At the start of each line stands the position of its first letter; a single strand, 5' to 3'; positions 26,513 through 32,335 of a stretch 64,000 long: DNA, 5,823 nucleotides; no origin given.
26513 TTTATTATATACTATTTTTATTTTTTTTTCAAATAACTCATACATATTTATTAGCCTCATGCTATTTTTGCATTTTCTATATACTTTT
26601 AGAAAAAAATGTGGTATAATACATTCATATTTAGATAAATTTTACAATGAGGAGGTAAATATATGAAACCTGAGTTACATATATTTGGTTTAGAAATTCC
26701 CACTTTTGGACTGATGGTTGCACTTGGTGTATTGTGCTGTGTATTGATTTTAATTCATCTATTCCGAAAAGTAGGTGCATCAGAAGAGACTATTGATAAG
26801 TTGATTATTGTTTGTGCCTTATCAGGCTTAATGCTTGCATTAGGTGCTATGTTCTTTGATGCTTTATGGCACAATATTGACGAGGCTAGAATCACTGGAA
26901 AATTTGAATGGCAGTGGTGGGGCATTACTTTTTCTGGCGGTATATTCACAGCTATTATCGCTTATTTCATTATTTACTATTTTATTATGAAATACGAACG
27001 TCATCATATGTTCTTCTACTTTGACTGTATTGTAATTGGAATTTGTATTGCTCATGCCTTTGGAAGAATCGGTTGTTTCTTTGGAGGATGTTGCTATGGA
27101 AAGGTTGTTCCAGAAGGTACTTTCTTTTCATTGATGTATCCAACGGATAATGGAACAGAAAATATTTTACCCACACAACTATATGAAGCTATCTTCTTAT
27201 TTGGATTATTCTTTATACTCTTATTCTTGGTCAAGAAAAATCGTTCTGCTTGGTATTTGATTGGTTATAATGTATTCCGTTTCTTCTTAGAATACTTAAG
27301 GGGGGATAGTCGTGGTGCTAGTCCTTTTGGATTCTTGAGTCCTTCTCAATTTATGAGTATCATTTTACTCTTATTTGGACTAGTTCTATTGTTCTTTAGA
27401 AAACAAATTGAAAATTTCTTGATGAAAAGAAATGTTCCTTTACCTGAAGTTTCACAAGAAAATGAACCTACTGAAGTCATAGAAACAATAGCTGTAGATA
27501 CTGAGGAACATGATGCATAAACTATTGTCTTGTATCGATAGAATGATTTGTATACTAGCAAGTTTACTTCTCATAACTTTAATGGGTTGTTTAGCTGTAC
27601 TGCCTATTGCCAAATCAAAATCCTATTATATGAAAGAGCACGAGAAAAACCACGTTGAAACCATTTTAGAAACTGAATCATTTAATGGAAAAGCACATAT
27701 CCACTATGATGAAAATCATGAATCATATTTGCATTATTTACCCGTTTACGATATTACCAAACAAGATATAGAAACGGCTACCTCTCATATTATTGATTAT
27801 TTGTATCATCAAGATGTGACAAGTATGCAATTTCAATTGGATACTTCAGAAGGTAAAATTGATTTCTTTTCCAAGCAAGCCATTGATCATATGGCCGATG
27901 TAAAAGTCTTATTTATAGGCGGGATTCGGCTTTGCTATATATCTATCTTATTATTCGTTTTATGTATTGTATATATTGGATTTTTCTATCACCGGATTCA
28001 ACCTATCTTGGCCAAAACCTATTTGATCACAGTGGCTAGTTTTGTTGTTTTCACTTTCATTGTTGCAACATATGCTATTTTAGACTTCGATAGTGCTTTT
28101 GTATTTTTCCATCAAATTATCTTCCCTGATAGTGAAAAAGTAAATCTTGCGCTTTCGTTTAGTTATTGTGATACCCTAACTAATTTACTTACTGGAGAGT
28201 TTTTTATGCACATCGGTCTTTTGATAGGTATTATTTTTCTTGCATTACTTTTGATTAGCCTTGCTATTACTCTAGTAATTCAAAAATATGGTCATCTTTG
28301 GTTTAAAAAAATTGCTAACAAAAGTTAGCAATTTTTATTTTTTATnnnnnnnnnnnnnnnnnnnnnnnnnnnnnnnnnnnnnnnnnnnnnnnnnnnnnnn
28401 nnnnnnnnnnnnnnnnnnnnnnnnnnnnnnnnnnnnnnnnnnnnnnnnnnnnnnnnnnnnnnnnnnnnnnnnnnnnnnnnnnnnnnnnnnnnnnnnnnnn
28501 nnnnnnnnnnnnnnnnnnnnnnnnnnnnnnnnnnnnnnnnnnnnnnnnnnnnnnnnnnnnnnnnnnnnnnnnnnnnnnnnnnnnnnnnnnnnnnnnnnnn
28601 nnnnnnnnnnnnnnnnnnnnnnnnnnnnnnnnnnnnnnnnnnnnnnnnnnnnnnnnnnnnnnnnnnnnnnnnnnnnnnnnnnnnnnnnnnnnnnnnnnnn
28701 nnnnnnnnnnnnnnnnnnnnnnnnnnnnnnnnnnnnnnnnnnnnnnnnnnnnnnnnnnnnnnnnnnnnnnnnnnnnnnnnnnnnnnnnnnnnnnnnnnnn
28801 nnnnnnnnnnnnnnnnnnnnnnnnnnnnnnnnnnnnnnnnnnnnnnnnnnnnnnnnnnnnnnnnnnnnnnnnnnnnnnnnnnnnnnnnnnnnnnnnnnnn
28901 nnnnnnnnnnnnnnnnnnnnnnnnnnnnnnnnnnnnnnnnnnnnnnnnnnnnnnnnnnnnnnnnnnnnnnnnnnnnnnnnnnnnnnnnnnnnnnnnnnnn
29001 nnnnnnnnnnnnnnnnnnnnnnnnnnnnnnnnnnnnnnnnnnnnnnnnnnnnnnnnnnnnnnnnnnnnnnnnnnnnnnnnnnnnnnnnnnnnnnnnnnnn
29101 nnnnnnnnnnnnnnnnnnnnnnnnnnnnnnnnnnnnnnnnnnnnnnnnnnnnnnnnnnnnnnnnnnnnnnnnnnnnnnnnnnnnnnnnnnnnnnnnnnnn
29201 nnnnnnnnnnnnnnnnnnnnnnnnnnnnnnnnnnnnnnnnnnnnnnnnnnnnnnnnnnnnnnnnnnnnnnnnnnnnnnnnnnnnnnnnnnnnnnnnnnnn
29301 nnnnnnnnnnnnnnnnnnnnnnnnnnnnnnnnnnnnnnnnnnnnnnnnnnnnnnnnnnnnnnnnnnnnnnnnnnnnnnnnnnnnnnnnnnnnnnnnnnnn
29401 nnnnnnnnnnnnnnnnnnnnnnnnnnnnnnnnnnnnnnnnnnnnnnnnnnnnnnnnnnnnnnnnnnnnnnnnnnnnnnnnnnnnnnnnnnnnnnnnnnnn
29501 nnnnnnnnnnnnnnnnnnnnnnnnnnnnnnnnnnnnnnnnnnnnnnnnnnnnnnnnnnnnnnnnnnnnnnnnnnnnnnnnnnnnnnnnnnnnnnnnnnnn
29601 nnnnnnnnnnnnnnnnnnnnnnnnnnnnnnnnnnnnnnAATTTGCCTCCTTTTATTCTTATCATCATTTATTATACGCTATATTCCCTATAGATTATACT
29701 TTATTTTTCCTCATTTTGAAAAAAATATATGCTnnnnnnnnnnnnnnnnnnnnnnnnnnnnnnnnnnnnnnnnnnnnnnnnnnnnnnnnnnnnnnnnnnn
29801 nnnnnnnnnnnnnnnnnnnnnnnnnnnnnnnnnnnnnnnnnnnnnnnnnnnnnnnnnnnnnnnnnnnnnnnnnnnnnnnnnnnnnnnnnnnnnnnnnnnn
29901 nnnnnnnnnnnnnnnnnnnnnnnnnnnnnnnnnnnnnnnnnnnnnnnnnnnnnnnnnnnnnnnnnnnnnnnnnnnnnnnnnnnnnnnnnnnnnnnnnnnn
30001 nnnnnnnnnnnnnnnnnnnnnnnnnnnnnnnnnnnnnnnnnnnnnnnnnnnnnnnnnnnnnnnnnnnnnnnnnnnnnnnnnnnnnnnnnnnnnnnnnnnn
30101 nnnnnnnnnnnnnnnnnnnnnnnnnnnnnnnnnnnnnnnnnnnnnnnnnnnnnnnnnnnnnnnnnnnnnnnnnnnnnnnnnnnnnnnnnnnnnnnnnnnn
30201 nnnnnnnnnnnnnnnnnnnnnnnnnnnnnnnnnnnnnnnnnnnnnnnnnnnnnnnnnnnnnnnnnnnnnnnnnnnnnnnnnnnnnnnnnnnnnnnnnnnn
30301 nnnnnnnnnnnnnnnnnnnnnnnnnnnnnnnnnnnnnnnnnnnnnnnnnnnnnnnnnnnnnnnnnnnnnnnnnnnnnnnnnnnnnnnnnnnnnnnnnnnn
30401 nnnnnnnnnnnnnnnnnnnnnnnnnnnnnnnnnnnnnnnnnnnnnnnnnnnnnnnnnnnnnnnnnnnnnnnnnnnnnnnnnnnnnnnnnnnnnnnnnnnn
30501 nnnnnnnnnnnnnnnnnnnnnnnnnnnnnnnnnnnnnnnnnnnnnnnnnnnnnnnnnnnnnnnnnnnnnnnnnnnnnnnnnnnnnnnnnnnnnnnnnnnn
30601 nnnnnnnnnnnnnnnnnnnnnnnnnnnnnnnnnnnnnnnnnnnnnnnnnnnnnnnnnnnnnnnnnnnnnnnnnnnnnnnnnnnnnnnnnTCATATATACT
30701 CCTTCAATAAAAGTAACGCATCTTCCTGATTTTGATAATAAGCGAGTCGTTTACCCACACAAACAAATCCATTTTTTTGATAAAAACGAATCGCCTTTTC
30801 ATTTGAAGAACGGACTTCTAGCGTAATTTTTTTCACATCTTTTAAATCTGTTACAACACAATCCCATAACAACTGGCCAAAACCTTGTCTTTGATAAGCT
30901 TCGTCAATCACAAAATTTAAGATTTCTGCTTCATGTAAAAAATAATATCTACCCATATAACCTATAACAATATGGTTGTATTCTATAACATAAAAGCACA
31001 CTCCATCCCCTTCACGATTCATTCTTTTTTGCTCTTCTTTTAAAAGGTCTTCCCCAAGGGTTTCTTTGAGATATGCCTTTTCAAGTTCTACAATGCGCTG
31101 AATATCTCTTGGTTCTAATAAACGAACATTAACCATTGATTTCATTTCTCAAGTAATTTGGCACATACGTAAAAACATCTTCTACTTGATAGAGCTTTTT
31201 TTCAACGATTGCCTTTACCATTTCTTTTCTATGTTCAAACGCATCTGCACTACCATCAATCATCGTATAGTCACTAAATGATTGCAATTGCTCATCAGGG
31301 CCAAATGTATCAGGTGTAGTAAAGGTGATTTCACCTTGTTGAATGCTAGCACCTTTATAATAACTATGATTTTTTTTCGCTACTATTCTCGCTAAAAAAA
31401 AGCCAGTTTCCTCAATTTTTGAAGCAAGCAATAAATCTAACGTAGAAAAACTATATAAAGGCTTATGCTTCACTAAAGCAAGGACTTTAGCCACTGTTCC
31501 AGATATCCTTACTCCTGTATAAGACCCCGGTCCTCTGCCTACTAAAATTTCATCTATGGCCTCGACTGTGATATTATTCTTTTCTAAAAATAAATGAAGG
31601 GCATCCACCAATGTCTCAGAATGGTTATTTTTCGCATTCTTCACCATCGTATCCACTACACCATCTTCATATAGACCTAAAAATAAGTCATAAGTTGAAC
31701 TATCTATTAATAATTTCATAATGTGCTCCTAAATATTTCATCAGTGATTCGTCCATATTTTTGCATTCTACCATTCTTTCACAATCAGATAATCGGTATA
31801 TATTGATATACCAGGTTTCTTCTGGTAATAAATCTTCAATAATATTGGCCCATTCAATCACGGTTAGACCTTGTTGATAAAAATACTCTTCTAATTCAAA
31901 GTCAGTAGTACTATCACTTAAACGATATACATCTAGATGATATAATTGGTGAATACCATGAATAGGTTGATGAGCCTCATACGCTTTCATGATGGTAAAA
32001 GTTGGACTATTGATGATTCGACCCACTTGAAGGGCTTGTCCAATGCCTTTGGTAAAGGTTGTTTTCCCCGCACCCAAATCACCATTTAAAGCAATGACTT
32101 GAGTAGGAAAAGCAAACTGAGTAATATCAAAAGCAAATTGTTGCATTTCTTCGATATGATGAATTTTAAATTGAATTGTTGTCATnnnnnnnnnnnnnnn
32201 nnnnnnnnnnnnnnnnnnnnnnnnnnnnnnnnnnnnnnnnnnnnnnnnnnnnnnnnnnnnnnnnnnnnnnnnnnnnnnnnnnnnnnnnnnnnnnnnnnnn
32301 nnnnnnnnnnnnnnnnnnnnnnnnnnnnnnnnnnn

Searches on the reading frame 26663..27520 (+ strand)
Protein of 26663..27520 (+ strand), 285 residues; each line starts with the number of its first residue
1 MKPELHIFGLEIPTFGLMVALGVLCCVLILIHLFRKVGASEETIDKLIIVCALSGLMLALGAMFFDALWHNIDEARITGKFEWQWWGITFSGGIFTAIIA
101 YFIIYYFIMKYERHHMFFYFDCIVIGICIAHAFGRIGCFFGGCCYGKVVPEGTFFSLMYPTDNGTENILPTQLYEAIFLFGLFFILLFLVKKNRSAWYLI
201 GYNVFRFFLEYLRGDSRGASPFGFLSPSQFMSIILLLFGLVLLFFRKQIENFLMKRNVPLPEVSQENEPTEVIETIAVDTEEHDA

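Call 72: search_protein_families(library=pfam, proteins=[window:26663-27520:+], max_evalue=0.000001)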
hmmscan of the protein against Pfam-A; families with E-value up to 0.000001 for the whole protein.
window:26663-27520:+ (285 aa): 1 family
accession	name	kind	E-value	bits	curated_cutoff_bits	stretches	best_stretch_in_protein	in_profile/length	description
PF01790.23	LGT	-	2.4e-36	125.7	24.9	1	6-244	5-239/240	Prolipoprotein diacylglyceryl transferase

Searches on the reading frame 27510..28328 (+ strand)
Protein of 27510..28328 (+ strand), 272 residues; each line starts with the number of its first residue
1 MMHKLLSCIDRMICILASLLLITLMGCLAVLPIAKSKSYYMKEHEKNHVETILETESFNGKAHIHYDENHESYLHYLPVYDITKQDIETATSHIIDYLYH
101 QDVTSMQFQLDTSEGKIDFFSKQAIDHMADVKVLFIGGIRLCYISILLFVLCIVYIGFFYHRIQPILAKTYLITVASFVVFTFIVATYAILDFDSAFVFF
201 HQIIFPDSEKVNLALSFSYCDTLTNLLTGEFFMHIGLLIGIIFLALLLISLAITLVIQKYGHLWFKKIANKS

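Call 72: search_protein_families(library=pfam, proteins=[window:27510-28328:+], max_evalue=0.000001)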
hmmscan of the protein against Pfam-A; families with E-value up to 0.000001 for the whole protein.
window:27510-28328:+ (272 aa): 1 family
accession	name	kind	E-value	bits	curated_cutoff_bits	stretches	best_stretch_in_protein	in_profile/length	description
PF07314.17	Lit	-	3.3e-18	66.8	24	1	17-208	3-156/176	Lipoprotein intramolecular transacylase Lit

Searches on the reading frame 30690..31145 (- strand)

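Call 12: search_protein_families(library=pfam, proteins=[window:30690-31145:-], max_evalue=0.00001)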
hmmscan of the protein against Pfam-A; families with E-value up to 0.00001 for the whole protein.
window:30690-31145:- (151 aa): 4 families
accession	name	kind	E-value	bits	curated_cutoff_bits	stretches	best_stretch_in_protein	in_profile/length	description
PF00583.31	Acetyltransf_1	-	1.5e-16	61.2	20.7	1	17-127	3-116/116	Acetyltransferase (GNAT) family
PF13508.13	Acetyltransf_7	-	2.8e-13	50.5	27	1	49-128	3-83/84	Acetyltransferase (GNAT) domain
PF13673.13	Acetyltransf_10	-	1.9e-12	47.7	23.6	1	36-132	19-112/128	Acetyltransferase (GNAT) domain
PF13420.13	Acetyltransf_4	-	8e-06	26.4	24.3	1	8-139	2-147/155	Acetyltransferase (GNAT) domain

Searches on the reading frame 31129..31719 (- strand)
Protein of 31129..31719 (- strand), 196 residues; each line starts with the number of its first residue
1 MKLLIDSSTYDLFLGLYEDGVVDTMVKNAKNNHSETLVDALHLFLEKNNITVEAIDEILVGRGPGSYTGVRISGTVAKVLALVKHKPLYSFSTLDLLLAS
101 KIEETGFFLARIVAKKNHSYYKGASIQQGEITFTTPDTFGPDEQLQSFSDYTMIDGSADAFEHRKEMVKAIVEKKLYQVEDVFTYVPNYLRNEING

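Call 12: search_protein_families(library=pfam, proteins=[window:31129-31719:-], max_evalue=0.00001)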
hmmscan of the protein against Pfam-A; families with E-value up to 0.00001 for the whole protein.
window:31129-31719:- (196 aa): 1 family
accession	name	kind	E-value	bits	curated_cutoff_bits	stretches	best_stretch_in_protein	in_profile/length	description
PF00814.31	TsaD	-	3.1e-16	60.3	24.8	1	28-103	24-100/264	tRNA N6-adenosine threonylcarbamoyltransferase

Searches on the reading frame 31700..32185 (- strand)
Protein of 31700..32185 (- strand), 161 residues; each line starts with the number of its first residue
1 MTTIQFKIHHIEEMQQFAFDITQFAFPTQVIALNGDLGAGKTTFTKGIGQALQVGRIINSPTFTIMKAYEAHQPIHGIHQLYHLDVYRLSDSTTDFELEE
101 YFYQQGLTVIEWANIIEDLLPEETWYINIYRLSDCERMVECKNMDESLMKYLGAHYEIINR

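Call 12: search_protein_families(library=pfam, proteins=[window:31700-32185:-], max_evalue=0.00001)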
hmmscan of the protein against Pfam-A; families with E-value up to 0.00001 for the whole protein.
window:31700-32185:- (161 aa): 1 family
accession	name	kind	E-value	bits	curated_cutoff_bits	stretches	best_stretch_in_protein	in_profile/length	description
PF02367.23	TsaE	-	2.5e-35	121.7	26.6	1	9-136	2-125/128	Threonylcarbamoyl adenosine biosynthesis protein TsaE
